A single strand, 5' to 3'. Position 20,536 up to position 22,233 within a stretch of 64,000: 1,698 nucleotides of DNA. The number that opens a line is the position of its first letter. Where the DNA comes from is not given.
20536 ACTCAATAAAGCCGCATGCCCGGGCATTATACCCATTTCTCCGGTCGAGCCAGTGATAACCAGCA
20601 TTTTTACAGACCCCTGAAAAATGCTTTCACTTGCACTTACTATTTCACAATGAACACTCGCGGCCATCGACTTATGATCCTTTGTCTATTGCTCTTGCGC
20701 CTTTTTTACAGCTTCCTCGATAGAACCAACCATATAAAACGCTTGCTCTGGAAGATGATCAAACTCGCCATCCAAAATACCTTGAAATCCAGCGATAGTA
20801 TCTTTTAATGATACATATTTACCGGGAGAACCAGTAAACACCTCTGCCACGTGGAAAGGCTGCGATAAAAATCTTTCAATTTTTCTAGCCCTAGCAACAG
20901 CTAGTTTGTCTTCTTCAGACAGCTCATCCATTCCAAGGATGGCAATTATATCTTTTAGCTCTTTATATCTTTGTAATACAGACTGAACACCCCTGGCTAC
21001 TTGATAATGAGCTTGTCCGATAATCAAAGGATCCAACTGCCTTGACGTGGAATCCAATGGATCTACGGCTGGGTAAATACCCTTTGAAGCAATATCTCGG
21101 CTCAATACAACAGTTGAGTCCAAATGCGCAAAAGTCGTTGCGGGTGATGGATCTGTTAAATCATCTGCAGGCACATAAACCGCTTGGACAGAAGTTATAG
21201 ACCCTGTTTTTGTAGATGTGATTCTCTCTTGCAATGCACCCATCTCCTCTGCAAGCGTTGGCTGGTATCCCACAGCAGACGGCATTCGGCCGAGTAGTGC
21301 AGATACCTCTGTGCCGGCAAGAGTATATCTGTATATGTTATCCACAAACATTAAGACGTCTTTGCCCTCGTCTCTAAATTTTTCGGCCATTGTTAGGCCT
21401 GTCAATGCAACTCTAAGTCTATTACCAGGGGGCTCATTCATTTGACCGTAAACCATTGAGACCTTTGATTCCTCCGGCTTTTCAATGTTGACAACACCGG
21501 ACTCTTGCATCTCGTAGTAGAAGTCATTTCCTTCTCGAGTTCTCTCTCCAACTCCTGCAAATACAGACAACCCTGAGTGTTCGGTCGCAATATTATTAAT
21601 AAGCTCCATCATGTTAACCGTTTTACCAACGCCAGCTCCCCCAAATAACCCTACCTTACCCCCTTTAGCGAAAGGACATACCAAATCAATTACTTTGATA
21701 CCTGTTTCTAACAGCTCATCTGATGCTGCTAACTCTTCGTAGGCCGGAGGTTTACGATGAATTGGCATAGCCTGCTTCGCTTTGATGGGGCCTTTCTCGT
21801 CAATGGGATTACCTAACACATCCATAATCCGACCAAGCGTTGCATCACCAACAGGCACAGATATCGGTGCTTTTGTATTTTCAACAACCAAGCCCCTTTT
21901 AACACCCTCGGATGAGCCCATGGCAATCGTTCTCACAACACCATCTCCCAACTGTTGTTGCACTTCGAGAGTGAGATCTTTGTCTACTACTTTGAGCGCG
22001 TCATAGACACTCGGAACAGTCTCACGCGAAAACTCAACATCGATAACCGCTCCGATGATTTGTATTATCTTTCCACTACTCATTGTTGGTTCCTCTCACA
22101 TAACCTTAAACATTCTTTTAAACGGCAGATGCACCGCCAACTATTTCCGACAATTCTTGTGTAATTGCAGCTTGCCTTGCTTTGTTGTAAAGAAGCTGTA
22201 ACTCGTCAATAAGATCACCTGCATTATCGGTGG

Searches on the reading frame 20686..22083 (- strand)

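Call 74: search_protein_families(library=ncbifam, proteins=[window:20686-22083:-], max_evalue=1e-30)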
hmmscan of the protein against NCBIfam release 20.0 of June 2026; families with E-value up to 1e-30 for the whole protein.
window:20686-22083:- (465 aa): 25 families
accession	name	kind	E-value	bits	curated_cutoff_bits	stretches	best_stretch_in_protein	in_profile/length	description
TIGR01039.1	atpD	equivalog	1.8e-250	831.4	462.85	1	3-464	2-461/462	F0F1 ATP synthase subunit beta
TIGR03305.1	alt_F1F0_F1_bet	exception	3.3e-174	579.8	752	1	4-458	1-449/449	alternate F1F0 ATPase, F1 subunit beta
NF045858.1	glide_MMOB1670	exception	9.4e-150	500.5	850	1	22-463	252-691/705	MMOB1670 family gliding motility ATPase complex subunit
NF045934.1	MSC_0618_beta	exception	3.5e-127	425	570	1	4-457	1-449/451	MSC_0618 family F1-like ATPase beta subunit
TIGR03496.1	FliI_clade1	equivalog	3.8e-69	233.5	619.1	1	4-411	1-399/414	flagellar protein export ATPase FliI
TIGR02546.1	III_secr_ATP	equivalog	1.6e-68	231.4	604.75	1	3-411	6-406/423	type III secretion system ATPase SctN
TIGR01026.1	fliI_yscN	subfamily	3.5e-68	230.4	379.5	1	3-413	24-425/440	FliI/YscN family ATPase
TIGR03498.1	FliI_clade3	equivalog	4.5e-66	223.3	587.45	1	35-409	34-400/418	flagellar protein export ATPase FliI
TIGR03497.1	FliI_clade2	equivalog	7.8e-66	222.7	629.8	1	4-411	1-397/413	flagellar protein export ATPase FliI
NF006012.0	PRK08149.1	equivalog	8.9e-56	189.6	594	1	8-413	15-416/431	type III secretion system ATPase SctN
NF006290.1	PRK08472.1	equivalog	2.8e-54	184.6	644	1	4-410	20-416/433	flagellar protein export ATPase FliI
NF005295.0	PRK06820.1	equivalog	9.5e-54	183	690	1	37-409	61-421/440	EscN/YscN/HrcN family type III secretion system ATPase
NF006575.0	PRK09099.1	subfamily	1.8e-53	181.9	706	1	3-409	27-423/443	type III secretion system ATPase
NF005391.0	PRK06936.1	equivalog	2.1e-53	181.7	657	1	4-416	25-427/439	type III secretion system ATPase SctN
NF005535.1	PRK07196.1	equivalog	6.2e-48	163.9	715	1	60-413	76-420/434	flagellar protein export ATPase FliI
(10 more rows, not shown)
